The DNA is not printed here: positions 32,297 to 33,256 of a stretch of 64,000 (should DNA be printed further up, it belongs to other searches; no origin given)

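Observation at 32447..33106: aroA present only as its C-terminal half, cleanly spaced after tyrA and translationally coupled downstream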

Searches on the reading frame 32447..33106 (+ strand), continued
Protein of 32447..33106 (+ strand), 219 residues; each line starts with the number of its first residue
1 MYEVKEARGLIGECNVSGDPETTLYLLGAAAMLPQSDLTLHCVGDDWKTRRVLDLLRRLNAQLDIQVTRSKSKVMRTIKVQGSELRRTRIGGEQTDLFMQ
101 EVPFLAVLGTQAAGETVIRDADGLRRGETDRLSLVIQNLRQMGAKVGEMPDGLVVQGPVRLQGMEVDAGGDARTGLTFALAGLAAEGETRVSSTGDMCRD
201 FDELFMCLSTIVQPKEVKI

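Call 39: search_solved_structures(query=window:32447-33103:+, max_evalue=0.001, show_alignments=2)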
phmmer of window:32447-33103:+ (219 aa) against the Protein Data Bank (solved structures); distinct sequences matched with E-value up to 0.001: 56.
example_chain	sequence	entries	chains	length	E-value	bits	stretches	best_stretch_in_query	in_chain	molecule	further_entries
3rmt_A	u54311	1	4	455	1.1e-30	110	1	15-206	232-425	3-phosphoshikimate 1-carboxyvinyltransferase 1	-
1rf4_A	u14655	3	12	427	4.3e-29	104.8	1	16-205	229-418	5-enolpyruvylshikimate-3-phosphate synthase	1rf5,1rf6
4n3p_A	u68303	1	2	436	2.5e-28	102.3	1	16-210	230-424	Serine Hydrolase OSH18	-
3roi_A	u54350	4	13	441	1e-26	97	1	13-202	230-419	3-phosphoshikimate 1-carboxyvinyltransferase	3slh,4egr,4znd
3tr1_A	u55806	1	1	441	1e-26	97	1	13-202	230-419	3-phosphoshikimate 1-carboxyvinyltransferase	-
4gfp_A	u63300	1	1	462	1.3e-26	96.7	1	13-202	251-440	3-phosphoshikimate 1-carboxyvinyltransferase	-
5buf_A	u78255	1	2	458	9.8e-17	64.5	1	15-201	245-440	3-phosphoshikimate 1-carboxyvinyltransferase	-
5bs5_A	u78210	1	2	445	1.1e-16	64.3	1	15-201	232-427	3-phosphoshikimate 1-carboxyvinyltransferase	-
2pqb_A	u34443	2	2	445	1.7e-13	53.9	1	10-204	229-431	3-phosphoshikimate 1-carboxyvinyltransferase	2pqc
2pqd_A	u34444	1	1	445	1.7e-13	53.9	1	10-204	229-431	3-phosphoshikimate 1-carboxyvinyltransferase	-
2gg4_A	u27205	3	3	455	1.7e-13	53.9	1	10-205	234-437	3-phosphoshikimate 1-carboxyvinyltransferase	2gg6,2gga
2ggd_A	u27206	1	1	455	1.7e-13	53.9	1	10-205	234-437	3-phosphoshikimate 1-carboxyvinyltransferase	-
9uow_A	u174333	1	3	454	2.6e-11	46.7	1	14-211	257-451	3-phosphoshikimate 1-carboxyvinyltransferase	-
7m0o_A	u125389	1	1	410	3.4e-11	46.4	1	17-187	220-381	3-phosphoshikimate 1-carboxyvinyltransferase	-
5xwb_A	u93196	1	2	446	3.9e-10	42.9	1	95-189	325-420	3-phosphoshikimate 1-carboxyvinyltransferase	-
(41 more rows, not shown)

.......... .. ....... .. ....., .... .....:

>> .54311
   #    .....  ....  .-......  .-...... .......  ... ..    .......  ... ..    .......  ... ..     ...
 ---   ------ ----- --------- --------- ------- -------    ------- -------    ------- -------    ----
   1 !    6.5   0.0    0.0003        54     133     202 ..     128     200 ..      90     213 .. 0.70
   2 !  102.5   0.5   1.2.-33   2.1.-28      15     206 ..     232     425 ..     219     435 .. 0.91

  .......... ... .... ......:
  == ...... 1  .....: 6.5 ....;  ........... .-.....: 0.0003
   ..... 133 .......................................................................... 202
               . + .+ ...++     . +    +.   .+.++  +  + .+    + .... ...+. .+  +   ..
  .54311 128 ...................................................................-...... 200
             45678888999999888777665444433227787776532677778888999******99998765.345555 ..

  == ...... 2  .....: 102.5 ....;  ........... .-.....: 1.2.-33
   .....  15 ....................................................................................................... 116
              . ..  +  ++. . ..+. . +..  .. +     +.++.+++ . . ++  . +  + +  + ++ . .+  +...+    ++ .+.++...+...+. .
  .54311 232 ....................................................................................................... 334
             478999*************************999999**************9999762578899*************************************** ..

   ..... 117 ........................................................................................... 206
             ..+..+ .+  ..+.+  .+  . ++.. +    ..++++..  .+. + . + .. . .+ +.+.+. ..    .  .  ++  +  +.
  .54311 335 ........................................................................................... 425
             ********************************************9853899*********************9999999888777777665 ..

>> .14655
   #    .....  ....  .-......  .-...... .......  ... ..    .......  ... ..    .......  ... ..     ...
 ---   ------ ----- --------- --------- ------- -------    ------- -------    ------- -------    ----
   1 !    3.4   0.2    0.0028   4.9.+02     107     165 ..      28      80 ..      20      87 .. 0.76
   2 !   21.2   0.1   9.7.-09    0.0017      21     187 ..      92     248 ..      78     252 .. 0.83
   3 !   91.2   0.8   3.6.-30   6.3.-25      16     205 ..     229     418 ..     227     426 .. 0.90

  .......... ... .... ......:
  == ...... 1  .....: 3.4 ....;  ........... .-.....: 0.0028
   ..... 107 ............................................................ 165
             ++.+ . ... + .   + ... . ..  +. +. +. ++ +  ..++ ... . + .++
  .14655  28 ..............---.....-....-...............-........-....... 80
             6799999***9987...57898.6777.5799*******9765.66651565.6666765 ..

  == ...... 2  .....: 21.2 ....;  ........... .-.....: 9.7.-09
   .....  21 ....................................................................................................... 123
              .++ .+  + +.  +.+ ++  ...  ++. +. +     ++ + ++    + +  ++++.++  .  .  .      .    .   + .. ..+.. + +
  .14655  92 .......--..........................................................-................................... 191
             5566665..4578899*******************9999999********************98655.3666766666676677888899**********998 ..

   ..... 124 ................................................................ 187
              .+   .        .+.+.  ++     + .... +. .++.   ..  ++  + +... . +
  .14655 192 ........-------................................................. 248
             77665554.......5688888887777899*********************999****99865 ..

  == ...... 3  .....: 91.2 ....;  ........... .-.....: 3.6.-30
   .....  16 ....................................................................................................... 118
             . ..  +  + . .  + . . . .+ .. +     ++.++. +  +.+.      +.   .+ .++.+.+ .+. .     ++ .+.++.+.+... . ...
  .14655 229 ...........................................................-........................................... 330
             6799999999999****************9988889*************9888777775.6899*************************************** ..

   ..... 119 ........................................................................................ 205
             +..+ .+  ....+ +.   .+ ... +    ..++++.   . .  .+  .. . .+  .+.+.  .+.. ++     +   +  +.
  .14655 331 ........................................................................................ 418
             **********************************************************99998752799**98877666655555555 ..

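Call 45: predict_structure(alignment_id=A3)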
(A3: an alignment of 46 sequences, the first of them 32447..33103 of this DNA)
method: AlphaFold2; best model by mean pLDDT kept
length: 219 residues; sequences in the alignment: 46
mean_pLDDT: 93.9   pTM: 0.90
mean pLDDT of the five models: 93.9, 93.7, 93.7, 93.7, 92.8
residues with pLDDT >= 90: 197; 70-90: 19; 50-70: 0; < 50: 3
segments of 3 or more residues with pLDDT < 50: 217-219
pLDDT, mean of each block of 10 residues (from residue 1): 93 92 97 97 93 97 90 87 96 96 98 98 91 97 97 97 97 96 97 94 92 71
secondary structure, 60 per line:
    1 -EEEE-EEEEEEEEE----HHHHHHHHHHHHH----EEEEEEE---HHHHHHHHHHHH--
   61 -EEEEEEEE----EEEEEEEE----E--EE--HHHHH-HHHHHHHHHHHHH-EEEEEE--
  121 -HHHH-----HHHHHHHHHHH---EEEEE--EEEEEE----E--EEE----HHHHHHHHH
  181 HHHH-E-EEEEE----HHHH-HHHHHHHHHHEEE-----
elements in order: E2-5 E7-15 H20-32 E37-43 H47-58 E62-69 E74-81 H93-97 H99-111 E113-118 H122-125 H131-141 E145-149 E152-157 E165-167 H172-184 E188-192 H197-200 H202-211 E212-214

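Call 48: fold_search(model_id=the predicted structure, library=pdb)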
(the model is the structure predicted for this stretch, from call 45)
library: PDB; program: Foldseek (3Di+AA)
matches with E <= 10: 801; with E <= 0.001: 103
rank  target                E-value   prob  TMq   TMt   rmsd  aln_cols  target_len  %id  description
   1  3rmt_C                8.6e-17  1.00  0.78  0.41   4.4       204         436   30  Crystal structure of putative 5-enolpyruvoylshikimate-3-phosphate synthase from Bacillus halodurans C-125 (released 2011-05-18)
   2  3rmt_A                1.5e-16  1.00  0.77  0.40   2.8       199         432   30  Crystal structure of putative 5-enolpyruvoylshikimate-3-phosphate synthase from Bacillus halodurans C-125 (released 2011-05-18)
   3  3rmt_D                2.2e-16  1.00  0.77  0.41   4.2       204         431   29  Crystal structure of putative 5-enolpyruvoylshikimate-3-phosphate synthase from Bacillus halodurans C-125 (released 2011-05-18)
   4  4egr_A                4.0e-16  1.00  0.78  0.41   2.6       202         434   28  2.50 angstrom resolution structure of 3-phosphoshikimate 1-carboxyvinyltransferase (AroA) from Coxiella burnetii in co (released 2012-04-11)
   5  3slh_D                4.8e-16  1.00  0.76  0.40   5.8       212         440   28  1.70 Angstrom resolution structure of 3-phosphoshikimate 1-carboxyvinyltransferase (AroA) from Coxiella burnetii in co (released 2011-07-20)
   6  5buf_A                5.4e-16  1.00  0.79  0.41   4.4       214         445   22  2.37 Angstrom Structure of EPSP Synthase from acinetobacter baumannii (released 2016-02-17)
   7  3tr1                  7.2e-16  1.00  0.78  0.41   2.6       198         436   28  Structure of a 3-phosphoshikimate 1-carboxyvinyltransferase (aroA) from Coxiella burnetii (released 2011-09-28)
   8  3slh_B                8.6e-16  1.00  0.78  0.40   2.6       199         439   29  1.70 Angstrom resolution structure of 3-phosphoshikimate 1-carboxyvinyltransferase (AroA) from Coxiella burnetii in co (released 2011-07-20)
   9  3roi_B                8.6e-16  1.00  0.81  0.42   4.7       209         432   29  2.20 Angstrom resolution structure of 3-phosphoshikimate 1-carboxyvinyltransferase (AroA) from Coxiella burnetii (released 2011-05-18)
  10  3slh_C                1.6e-15  1.00  0.79  0.41   2.5       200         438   28  1.70 Angstrom resolution structure of 3-phosphoshikimate 1-carboxyvinyltransferase (AroA) from Coxiella burnetii in co (released 2011-07-20)
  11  3slh_A                2.2e-15  1.00  0.78  0.41   2.7       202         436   28  1.70 Angstrom resolution structure of 3-phosphoshikimate 1-carboxyvinyltransferase (AroA) from Coxiella burnetii in co (released 2011-07-20)
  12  5bs5_A                2.4e-15  1.00  0.78  0.40   4.4       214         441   21  EPSP synthase from Acinetobacter baumannii (released 2016-02-24)
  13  3rmt_B                2.5e-15  1.00  0.77  0.41   4.3       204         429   30  Crystal structure of putative 5-enolpyruvoylshikimate-3-phosphate synthase from Bacillus halodurans C-125 (released 2011-05-18)
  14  1rf4_A                3.6e-15  1.00  0.78  0.42   2.6       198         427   31  Structural Studies of Streptococcus pneumoniae EPSP Synthase, Tetrahedral intermediate Bound State (released 2004-02-17)
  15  5bs5_B                5.4e-15  1.00  0.77  0.40   5.2       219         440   21  EPSP synthase from Acinetobacter baumannii (released 2016-02-24)
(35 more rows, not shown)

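Call 56: list_cluster_members(proteins=[P0003, P0012, P0009, window:32447-33103:+])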
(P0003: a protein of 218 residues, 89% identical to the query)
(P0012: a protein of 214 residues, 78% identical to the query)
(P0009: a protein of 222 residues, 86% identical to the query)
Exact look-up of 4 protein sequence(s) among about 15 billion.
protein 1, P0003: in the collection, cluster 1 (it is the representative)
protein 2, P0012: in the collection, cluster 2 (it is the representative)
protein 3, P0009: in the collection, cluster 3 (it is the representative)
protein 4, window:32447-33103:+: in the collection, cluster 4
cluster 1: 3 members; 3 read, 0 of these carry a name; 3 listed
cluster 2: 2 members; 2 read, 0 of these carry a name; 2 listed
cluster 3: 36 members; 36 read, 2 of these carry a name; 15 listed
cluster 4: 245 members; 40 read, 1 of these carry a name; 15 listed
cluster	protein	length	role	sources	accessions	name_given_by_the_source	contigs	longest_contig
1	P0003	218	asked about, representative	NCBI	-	-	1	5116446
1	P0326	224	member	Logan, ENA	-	-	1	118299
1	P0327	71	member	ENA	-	-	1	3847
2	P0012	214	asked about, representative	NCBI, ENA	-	-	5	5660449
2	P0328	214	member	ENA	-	-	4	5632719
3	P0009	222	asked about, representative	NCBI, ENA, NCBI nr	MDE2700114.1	MAG: hypothetical protein OXI23_14675 [Gemmatimonadota bacterium] | hypothetical protein [Gemmatimonadota bacterium]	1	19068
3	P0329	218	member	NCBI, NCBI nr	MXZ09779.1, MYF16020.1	MAG: hypothetical protein F4Y79_10065 [Gemmatimonadetes bacterium] | hypothetical protein [Gemmatimonadota bacterium]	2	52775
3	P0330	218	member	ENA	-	-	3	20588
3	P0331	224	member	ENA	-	-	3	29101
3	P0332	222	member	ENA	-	-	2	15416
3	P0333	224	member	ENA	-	-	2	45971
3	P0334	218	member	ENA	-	-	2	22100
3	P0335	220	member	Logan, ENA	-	-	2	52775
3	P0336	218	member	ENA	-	-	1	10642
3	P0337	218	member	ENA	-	-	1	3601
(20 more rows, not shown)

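Call 60: find_encoding_contigs(protein=window:32447-33106:+, flank=2000, max_places=8)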
Protein window:32447-33106:+ (219 aa): 12 contigs read that carry it; 7 places shown.
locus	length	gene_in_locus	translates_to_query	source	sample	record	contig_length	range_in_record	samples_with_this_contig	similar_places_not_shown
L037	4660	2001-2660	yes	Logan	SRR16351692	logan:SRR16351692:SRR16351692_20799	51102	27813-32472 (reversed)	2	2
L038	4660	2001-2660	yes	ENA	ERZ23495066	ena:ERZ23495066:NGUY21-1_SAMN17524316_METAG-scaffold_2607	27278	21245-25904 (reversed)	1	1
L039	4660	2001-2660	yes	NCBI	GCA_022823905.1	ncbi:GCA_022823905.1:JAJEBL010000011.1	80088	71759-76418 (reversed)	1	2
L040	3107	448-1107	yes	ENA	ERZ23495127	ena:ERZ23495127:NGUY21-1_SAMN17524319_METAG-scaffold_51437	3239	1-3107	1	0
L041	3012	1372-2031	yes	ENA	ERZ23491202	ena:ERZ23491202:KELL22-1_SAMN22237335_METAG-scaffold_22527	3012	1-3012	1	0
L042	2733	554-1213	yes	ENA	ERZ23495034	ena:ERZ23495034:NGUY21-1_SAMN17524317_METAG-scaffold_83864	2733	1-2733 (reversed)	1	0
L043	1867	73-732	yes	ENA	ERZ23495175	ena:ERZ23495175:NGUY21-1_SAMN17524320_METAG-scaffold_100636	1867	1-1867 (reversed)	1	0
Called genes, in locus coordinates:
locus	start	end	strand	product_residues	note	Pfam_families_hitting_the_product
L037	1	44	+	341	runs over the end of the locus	PF00793:DAHP_synth_1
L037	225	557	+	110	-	PF05973:Gp49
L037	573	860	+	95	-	PF13744:HTH_37, PF01381:HTH_3 (weak)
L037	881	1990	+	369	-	PF02153:PDH_N, PF20463:PDH_C, PF01842:ACT, PF22629:ACT_AHAS_ss (weak)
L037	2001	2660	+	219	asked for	PF00275:EPSP_synthase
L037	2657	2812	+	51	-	-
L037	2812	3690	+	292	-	PF08501:Shikimate_dh_N, PF01488:Shikimate_DH (weak), PF18317:SDH_C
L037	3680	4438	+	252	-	PF01209:Ubie_methyltran, PF13649:Methyltransf_25, PF13847:Methyltransf_31, PF08241:Methyltransf_11, PF08242:Methyltransf_12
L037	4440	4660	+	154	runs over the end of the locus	-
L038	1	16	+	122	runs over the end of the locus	-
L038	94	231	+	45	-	-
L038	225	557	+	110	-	PF05973:Gp49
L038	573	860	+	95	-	PF13744:HTH_37, PF01381:HTH_3 (weak)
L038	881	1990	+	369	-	PF02153:PDH_N, PF20463:PDH_C, PF01842:ACT, PF22629:ACT_AHAS_ss (weak)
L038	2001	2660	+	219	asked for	PF00275:EPSP_synthase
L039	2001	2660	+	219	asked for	PF00275:EPSP_synthase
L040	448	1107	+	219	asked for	PF00275:EPSP_synthase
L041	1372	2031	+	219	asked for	PF00275:EPSP_synthase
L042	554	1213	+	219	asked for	PF00275:EPSP_synthase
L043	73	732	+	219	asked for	PF00275:EPSP_synthase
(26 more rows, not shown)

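Call 66: find_encoding_contigs(protein=P0217, flank=10000, max_places=1)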
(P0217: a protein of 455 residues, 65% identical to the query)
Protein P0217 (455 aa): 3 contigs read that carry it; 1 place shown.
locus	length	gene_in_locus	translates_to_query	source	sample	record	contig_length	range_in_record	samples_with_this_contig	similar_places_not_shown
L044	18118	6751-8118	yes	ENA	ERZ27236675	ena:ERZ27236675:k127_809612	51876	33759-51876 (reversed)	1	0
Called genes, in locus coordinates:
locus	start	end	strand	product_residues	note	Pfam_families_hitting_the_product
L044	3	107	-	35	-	?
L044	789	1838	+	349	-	PF02424:ApbE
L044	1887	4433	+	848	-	PF21760:SecD_1st, PF22599:SecDF_P1_head, PF02355:SecD_SecF_C, PF03176:MMPL (weak), PF07549:Sec_GG, PF02355:SecD_SecF_C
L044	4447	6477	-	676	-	PF00912:Transgly, PF00905:Transpeptidase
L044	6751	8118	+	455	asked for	PF00275:EPSP_synthase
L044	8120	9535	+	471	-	PF00224:PK, PF02887:PK_C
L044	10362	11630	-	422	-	PF03349:Toluene_X (faint)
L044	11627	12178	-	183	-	-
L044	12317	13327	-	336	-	PF00586:AIRS, PF02769:AIRS_C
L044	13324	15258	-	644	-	PF00580:UvrD-helicase, PF13245:AAA_19, PF13604:AAA_30 (faint), PF01443:Viral_helicase1 (faint), PF13361:UvrD_C, PF13538:UvrD_C_2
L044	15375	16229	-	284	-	-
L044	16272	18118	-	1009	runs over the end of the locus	PF02463:SMC_N (faint), PF13476:AAA_23, PF13558:SbcC_Walker_B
